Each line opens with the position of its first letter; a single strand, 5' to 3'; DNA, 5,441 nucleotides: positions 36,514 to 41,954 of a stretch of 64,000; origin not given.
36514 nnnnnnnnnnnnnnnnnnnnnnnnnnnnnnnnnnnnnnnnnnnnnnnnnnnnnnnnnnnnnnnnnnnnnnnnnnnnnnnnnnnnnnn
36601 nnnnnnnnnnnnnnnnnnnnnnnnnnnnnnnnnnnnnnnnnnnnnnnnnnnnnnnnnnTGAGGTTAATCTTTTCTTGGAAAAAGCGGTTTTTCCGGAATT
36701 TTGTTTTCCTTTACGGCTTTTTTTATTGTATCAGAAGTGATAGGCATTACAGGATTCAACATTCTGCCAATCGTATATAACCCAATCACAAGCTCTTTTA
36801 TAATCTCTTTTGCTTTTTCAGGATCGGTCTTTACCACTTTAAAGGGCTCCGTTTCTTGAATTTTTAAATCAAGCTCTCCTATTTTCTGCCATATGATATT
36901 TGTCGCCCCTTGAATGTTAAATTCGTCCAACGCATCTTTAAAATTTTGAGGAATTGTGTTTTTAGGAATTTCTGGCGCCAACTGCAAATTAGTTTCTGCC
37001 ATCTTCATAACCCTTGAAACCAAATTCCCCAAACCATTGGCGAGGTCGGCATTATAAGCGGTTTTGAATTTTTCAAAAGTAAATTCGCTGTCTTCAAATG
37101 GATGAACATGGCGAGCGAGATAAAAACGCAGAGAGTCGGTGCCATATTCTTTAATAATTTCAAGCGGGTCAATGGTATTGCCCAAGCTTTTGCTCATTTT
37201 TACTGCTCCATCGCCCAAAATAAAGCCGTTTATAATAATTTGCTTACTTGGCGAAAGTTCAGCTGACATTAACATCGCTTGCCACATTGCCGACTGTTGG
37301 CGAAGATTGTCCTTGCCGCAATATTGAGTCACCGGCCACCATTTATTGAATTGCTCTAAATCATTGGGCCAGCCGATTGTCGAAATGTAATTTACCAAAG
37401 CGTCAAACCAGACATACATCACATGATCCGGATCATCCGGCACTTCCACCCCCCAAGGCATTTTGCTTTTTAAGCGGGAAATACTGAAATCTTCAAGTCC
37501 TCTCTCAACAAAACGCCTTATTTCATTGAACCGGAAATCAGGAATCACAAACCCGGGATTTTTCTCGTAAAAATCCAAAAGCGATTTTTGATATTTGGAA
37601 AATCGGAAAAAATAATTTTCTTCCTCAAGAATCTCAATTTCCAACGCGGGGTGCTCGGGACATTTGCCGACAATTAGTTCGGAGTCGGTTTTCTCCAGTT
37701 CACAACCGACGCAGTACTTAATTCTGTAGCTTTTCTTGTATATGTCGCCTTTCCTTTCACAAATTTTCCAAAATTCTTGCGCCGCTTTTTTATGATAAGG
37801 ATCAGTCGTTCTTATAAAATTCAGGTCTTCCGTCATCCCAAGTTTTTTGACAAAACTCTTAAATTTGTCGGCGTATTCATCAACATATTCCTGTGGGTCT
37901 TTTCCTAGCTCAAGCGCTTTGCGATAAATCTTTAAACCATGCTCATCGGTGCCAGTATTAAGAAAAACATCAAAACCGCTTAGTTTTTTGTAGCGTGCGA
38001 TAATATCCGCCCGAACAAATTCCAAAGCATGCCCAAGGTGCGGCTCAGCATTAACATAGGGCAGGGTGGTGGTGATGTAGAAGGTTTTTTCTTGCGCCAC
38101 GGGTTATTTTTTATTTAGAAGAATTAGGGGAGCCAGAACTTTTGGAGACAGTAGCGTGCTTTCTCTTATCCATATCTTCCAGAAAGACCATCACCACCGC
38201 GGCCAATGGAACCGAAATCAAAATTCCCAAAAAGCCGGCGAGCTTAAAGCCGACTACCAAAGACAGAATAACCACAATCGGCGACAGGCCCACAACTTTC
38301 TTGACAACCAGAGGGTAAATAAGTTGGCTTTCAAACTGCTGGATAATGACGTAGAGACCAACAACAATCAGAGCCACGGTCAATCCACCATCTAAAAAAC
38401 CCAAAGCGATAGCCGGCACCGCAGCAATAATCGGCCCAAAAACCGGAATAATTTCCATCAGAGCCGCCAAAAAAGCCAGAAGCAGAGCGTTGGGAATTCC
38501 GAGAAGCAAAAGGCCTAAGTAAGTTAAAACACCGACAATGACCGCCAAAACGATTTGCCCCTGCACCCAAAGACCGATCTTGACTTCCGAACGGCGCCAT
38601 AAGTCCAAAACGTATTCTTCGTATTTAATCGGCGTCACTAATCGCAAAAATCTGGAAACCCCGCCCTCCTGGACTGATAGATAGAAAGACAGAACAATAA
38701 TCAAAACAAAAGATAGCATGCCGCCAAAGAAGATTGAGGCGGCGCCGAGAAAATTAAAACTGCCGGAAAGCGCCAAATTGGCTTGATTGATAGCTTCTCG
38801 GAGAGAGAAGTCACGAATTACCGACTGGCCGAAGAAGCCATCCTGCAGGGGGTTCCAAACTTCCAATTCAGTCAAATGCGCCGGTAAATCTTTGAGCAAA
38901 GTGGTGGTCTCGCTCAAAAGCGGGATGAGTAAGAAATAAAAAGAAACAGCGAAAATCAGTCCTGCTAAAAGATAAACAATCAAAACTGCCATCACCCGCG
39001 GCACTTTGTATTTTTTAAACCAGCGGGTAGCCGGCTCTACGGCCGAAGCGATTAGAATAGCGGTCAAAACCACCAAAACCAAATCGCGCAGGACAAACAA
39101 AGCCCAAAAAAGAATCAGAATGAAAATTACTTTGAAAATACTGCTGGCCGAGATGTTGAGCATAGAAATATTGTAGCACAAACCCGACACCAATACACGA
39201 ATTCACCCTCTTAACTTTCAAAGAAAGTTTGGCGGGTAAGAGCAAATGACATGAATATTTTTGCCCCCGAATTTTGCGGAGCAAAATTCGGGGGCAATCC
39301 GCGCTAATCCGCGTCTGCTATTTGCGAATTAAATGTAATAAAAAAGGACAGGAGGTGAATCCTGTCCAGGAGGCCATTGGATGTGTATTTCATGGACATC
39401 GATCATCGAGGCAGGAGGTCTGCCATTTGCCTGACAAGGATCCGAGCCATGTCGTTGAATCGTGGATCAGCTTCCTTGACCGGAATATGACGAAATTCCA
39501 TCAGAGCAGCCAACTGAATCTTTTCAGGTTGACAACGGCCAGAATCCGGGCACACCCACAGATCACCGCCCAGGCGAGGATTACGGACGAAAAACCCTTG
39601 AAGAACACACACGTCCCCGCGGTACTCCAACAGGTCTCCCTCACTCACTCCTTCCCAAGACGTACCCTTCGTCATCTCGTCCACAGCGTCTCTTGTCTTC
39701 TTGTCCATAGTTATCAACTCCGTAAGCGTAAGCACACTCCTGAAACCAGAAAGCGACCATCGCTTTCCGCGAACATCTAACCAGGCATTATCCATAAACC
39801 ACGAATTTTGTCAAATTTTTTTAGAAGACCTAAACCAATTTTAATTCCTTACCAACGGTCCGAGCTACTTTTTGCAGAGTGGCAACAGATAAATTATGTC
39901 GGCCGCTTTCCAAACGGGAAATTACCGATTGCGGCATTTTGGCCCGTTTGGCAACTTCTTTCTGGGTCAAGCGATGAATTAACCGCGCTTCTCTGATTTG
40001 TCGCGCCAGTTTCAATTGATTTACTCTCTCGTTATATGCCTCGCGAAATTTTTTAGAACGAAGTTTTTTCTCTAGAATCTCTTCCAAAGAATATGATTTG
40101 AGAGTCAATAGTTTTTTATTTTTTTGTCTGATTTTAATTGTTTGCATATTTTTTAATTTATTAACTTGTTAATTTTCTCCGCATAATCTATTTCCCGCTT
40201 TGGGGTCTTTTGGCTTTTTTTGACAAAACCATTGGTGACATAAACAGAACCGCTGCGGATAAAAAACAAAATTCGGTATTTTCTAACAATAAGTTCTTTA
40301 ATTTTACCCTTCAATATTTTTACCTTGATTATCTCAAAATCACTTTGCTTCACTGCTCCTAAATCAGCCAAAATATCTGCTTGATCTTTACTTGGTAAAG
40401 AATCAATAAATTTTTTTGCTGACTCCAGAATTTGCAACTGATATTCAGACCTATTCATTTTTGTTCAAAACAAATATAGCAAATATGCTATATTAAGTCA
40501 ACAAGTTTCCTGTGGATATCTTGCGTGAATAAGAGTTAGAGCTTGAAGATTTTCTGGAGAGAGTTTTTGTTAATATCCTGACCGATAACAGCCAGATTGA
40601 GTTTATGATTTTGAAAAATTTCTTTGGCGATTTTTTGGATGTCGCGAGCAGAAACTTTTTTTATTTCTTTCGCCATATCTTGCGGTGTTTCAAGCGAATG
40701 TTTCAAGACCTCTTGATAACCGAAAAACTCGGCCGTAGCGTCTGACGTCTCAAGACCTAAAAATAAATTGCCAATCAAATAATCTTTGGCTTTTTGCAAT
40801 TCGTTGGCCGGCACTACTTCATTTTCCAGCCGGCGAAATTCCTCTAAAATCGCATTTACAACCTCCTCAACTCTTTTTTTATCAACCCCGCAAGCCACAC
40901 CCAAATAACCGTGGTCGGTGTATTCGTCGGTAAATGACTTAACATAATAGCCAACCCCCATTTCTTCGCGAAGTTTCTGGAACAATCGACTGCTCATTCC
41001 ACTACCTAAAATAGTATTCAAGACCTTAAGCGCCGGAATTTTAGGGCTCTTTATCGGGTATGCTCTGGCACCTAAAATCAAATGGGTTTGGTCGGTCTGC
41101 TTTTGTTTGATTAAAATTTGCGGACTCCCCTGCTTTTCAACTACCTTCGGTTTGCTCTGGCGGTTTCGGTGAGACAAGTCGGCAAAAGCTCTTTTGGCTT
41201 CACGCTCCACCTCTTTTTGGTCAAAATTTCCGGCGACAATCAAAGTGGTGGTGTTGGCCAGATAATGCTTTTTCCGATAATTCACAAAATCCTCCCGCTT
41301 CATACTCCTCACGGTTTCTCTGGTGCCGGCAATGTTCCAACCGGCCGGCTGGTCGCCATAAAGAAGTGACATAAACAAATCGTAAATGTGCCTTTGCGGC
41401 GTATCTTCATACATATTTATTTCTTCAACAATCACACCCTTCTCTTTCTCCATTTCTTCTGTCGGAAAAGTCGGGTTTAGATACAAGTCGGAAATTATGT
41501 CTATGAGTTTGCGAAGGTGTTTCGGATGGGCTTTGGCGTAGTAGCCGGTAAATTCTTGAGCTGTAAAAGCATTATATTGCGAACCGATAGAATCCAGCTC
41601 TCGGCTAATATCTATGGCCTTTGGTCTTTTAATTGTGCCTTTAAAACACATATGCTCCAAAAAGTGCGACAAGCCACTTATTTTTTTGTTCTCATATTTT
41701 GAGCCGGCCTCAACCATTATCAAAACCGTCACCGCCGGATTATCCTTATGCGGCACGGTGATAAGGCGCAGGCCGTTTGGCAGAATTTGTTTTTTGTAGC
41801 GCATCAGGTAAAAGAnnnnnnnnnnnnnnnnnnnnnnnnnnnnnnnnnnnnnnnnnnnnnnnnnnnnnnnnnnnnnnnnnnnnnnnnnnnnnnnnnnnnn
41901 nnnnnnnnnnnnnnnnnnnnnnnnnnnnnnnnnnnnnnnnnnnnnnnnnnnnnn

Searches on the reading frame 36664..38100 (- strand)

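Call 28: search_protein_families(library=pfam, proteins=[window:36664-38100:-], max_evalue=0.01)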
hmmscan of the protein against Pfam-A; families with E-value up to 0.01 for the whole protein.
window:36664-38100:- (478 aa): 5 families
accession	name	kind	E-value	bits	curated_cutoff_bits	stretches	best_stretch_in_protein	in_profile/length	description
PF09334.17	tRNA-synt_1g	-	3.1e-94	316.4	20.1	2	157-365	178-391/391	tRNA synthetases class I (M)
PF00133.28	tRNA-synt_1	-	2.6e-39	135.6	22.7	2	226-331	297-404/414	tRNA synthetases class I (I, L, M and V)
PF01406.26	tRNA-synt_1e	-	2.5e-12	47.2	27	2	14-100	17-103/301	tRNA synthetases class I (C) catalytic domain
PF01921.24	tRNA-synt_1f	-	6.5e-06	25.7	27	1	293-349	274-329/360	tRNA synthetases class I (K)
PF19303.5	Anticodon_3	-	0.0013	19.1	23.5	1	413-466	51-104/152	Anticodon binding domain of methionyl tRNA ligase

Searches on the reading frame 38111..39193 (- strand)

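Call 38: search_protein_families(library=pfam, proteins=[window:38111-39193:-], max_evalue=0.001)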
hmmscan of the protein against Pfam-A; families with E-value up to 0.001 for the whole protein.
window:38111-39193:- (360 aa): 1 family
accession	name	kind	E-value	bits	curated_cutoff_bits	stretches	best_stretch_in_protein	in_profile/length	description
PF01594.21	AI-2E_transport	-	4.9e-60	203.9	34.3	1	22-340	5-325/327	AI-2E family transporter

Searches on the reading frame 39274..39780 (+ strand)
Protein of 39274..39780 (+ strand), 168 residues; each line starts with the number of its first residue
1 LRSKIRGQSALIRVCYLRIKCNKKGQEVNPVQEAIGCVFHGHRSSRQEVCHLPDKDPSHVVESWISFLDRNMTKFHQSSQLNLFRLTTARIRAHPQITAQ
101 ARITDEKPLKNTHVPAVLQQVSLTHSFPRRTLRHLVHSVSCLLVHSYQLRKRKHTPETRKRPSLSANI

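Call 38: search_protein_families(library=pfam, proteins=[window:39274-39780:+], max_evalue=0.001)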
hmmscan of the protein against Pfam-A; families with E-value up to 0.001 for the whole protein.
window:39274-39780:+ (168 aa): 0 families

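Call 87: search_protein_families(library=pfam, proteins=[window:39274-39780:+], max_evalue=1)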
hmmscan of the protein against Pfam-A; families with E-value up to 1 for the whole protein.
window:39274-39780:+ (168 aa): 1 family
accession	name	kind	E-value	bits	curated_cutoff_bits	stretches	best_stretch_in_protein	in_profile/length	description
PF09514.15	SSXRD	-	0.15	12.2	23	1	144-153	8-17/31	SSXRD motif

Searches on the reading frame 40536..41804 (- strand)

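Call 38: search_protein_families(library=pfam, proteins=[window:40536-41804:-], max_evalue=0.001)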
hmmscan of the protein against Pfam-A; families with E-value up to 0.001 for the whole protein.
window:40536-41804:- (422 aa): 3 families
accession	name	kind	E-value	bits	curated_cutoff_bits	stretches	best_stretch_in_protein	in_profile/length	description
PF05193.26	Peptidase_M16_C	-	4e-44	151.1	23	1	168-342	2-180/181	Peptidase M16 inactive domain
PF00675.25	Peptidase_M16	-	1.5e-37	129.3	22.3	1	19-161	6-148/149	Insulinase (Peptidase family M16)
PF22456.1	PqqF-like_C_4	-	0.00035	21.1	27.5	0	267-347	3-85/100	PQQ synthase PqqF-like, C-terminal lobe domain 4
